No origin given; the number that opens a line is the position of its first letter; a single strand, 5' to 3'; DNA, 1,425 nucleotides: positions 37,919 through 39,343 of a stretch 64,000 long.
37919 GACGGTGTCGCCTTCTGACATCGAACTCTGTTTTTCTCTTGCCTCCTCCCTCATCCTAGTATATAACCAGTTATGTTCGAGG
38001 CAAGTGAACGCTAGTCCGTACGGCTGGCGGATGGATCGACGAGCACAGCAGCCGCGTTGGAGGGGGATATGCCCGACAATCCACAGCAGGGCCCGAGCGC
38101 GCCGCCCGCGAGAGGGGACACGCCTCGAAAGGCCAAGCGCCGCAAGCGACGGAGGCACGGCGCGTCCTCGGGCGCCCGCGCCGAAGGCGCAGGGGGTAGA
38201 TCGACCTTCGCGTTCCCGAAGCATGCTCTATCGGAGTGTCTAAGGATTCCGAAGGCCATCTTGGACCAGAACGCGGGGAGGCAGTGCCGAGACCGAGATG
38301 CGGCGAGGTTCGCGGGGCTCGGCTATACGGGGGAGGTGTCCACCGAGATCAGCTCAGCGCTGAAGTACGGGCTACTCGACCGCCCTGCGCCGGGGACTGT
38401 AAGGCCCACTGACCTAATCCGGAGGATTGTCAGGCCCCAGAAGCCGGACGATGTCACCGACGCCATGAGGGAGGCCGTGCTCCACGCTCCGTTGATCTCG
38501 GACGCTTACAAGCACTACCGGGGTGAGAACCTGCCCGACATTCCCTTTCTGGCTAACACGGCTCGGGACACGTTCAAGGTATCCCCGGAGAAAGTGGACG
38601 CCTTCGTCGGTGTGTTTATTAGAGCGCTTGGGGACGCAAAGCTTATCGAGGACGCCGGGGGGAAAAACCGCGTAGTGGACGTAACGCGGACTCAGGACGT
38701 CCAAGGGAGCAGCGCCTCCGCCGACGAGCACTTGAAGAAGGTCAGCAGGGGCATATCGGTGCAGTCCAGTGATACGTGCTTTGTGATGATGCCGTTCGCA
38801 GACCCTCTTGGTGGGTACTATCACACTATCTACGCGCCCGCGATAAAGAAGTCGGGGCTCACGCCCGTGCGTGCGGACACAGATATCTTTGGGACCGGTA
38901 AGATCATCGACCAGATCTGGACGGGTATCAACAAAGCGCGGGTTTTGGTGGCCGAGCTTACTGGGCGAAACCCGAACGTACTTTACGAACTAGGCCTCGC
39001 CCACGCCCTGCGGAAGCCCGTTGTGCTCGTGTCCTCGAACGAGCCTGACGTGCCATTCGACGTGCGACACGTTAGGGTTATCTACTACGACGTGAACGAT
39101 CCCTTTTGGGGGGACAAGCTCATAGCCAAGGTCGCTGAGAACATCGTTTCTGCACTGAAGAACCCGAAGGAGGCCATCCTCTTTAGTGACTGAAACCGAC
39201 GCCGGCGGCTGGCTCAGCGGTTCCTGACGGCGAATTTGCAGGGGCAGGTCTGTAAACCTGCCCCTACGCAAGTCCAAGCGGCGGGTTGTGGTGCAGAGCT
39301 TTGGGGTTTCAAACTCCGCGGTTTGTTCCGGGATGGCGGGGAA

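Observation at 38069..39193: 374-aa protein with NDT/SLOG-like C-terminal domain embedded among toxin-antitoxin modules: candidate nucleotide-targeting conflict/defense effector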

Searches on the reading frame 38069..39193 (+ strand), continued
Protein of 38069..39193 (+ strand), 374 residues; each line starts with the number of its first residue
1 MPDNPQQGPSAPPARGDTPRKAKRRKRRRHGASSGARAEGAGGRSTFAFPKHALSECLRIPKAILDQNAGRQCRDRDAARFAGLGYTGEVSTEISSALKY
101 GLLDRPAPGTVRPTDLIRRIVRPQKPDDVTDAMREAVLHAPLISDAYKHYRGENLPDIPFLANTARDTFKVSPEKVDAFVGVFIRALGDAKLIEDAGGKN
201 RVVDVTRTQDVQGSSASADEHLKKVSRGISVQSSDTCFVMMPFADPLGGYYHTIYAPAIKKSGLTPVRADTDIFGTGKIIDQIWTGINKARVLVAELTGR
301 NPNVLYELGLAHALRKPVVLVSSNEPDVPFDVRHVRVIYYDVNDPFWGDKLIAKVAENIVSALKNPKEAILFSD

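Call 93: search_protein_families(library=pfam, proteins=[L139:9227-10096:+, L040:10999-11379:+, L040:11379-11885:+, L052:8983-9867:-, L059:4202-5194:+, L077:11137-11850:-, L033:5902-6822:+, L085:3099-4103:+], max_evalue=0.01)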
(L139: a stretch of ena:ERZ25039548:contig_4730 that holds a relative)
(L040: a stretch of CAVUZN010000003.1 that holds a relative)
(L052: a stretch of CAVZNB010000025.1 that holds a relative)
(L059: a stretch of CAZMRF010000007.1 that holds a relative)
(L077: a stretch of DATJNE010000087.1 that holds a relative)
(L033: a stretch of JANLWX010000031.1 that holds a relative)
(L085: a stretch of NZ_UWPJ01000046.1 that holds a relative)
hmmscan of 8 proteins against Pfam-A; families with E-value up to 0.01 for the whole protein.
L139:9227-10096:+ (290 aa): 4 families
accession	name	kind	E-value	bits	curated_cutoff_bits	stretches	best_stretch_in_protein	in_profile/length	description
PF13676.11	TIR_2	-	9.7e-21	75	28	1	147-257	1-105/122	TIR domain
PF10137.14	CAP12-PCTIR_TIR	-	7.2e-07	29.7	24.7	0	17-106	12-118/119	CAP12/Pycsar effector protein, TIR domain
PF01582.25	TIR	-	4e-06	27.2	21.3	1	150-240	4-95/179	TIR domain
PF05014.21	Nuc_deoxyrib_tr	-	8.5e-05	23.1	28.8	1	46-92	54-102/117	Nucleoside 2-deoxyribosyltransferase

L040:10999-11379:+ (127 aa): 1 family
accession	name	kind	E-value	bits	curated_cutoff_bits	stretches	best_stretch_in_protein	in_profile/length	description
PF05014.21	Nuc_deoxyrib_tr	-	0.00022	21.8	28.8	1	50-85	57-94/117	Nucleoside 2-deoxyribosyltransferase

L040:11379-11885:+ (169 aa): 2 families
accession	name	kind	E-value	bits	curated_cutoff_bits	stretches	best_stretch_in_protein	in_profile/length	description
PF13676.11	TIR_2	-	1.6e-17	64.6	28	1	20-132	1-107/122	TIR domain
PF01582.25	TIR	-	0.00014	22.1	21.3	1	21-115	5-97/179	TIR domain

L052:8983-9867:- (295 aa): 2 families
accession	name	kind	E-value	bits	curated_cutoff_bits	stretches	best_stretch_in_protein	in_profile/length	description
PF13676.11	TIR_2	-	5.1e-05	24.2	28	1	24-89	15-89/122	TIR domain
PF05014.21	Nuc_deoxyrib_tr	-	0.00029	21.4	28.8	1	46-93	50-97/117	Nucleoside 2-deoxyribosyltransferase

L059:4202-5194:+ (331 aa): 2 families
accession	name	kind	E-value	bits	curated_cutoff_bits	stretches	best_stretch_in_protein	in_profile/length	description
PF13676.11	TIR_2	-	5.9e-10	40.1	28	1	3-109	1-104/122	TIR domain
PF01582.25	TIR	-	0.00064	20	21.3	1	35-164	35-164/179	TIR domain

L077:11137-11850:- (238 aa): 2 families
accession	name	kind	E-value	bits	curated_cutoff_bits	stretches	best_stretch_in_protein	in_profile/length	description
PF13676.11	TIR_2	-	2.4e-16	60.8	28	1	107-199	1-93/122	TIR domain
PF01582.25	TIR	-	7.1e-05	23.1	21.3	1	106-169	3-67/179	TIR domain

L033:5902-6822:+ (307 aa): 1 family
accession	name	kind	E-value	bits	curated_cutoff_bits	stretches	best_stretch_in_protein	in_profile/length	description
PF13676.11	TIR_2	-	3.4e-14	53.8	28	1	169-261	1-93/122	TIR domain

L085:3099-4103:+ (335 aa): 0 families

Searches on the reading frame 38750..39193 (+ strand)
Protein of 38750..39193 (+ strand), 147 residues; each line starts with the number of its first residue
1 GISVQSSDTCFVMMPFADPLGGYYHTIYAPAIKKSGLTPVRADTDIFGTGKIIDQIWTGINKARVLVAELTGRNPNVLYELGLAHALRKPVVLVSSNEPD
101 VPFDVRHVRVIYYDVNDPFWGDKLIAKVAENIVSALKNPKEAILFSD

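Call 42: search_solved_structures(query=A3, max_evalue=1, show_alignments=3)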
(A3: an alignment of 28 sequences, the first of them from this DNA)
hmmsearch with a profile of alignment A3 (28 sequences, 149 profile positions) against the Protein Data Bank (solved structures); distinct sequences matched with E-value up to 1: 15.
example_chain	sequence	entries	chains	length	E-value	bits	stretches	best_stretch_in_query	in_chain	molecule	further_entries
2klh_A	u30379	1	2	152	1.3e-07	34.9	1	23-93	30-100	c-Myc-responsive protein Rcl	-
4fyh_A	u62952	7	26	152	3.2e-07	33.6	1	23-93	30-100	Deoxyribonucleoside 5'-monophosphate N-glycosidase | 2'-deoxynucleoside 5'-phosphate N-hydrolase 1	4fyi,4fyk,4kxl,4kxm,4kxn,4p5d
2khz_A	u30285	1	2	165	6.8e-07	32.5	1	23-93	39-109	c-Myc-responsive protein Rcl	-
8rpt_B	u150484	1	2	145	3.5e-05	26.9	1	24-93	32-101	2'-deoxynucleoside 5'-phosphate N-hydrolase 1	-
8rps_C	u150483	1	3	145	8.4e-05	25.7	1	24-93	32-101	2'-deoxynucleoside 5'-phosphate N-hydrolase 1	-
9da1_A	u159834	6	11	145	0.00014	25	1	25-93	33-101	5-hydroxymethyl-dUMP N-hydrolase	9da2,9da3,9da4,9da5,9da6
8os9_A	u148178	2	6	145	0.00014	25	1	25-93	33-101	2'-deoxynucleoside 5'-phosphate N-hydrolase 1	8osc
8rqd_C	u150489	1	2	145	0.00014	25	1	25-93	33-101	2'-deoxynucleoside 5'-phosphate N-hydrolase 1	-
8qhr_A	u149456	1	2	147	0.00014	25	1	25-93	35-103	2'-deoxynucleoside 5'-phosphate N-hydrolase 1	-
4p5e_A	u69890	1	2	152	0.00015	24.9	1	25-93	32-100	2'-deoxynucleoside 5'-phosphate N-hydrolase 1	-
9i3q_A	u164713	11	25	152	0.00015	24.9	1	25-93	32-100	5-hydroxymethyl-dUMP N-hydrolase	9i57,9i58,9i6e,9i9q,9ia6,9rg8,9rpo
8qhq_A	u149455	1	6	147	0.00082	22.5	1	25-93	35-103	2'-deoxynucleoside 5'-phosphate N-hydrolase 1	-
2a0k_A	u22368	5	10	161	0.0012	22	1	16-97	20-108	Nucleoside 2-deoxyribosyltransferase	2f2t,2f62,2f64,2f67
6qai_A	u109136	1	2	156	0.081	16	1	16-95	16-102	2-Deoxyribosyltransferase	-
7un8_A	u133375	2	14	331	0.66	13.1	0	69-135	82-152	CD-NTase-associated protein 12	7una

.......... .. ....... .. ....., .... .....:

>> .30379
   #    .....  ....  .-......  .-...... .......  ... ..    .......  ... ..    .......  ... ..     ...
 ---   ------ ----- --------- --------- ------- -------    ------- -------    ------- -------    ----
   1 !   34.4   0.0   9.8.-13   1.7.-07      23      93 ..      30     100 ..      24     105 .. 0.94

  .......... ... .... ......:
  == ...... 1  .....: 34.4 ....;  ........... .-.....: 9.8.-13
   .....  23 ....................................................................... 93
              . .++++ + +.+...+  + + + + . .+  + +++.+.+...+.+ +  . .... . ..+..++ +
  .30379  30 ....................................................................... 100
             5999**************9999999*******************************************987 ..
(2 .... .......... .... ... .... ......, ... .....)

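Call 43: search_protein_families(library=pfam, alignment_id=A3, max_evalue=0.01)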
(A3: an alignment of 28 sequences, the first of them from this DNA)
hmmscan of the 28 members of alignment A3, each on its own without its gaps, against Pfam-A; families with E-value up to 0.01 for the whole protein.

A. member 1, seq(147 aa): 1 family
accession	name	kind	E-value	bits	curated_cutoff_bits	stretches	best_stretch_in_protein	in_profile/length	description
PF05014.21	Nuc_deoxyrib_tr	-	3e-05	24.6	28.8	1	48-100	48-102/117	Nucleoside 2-deoxyribosyltransferase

B. families by the number of members that match (of 28 scanned): 3 families
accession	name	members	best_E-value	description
PF05014.21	Nuc_deoxyrib_tr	25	7.8e-07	Nucleoside 2-deoxyribosyltransferase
PF15891.11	Nuc_deoxyri_tr2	1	0.007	Nucleoside 2-deoxyribosyltransferase like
PF13676.11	TIR_2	1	0.0085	TIR domain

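Call 66: search_protein_families(library=phrogs, proteins=[window:38750-39193:+], max_evalue=0.01)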
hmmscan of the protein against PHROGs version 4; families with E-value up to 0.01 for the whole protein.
window:38750-39193:+ (147 aa): 4 families
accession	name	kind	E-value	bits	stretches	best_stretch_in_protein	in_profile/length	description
phrog_3634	-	unknown function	1.7e-24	87.7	1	25-115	28-116/237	-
phrog_10872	-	unknown function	5.8e-15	56.3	1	45-114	66-135/306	-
phrog_26406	-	unknown function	2e-13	51.1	1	7-137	204-340/343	-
phrog_16139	-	unknown function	2.6e-05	24.4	1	6-119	197-311/323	-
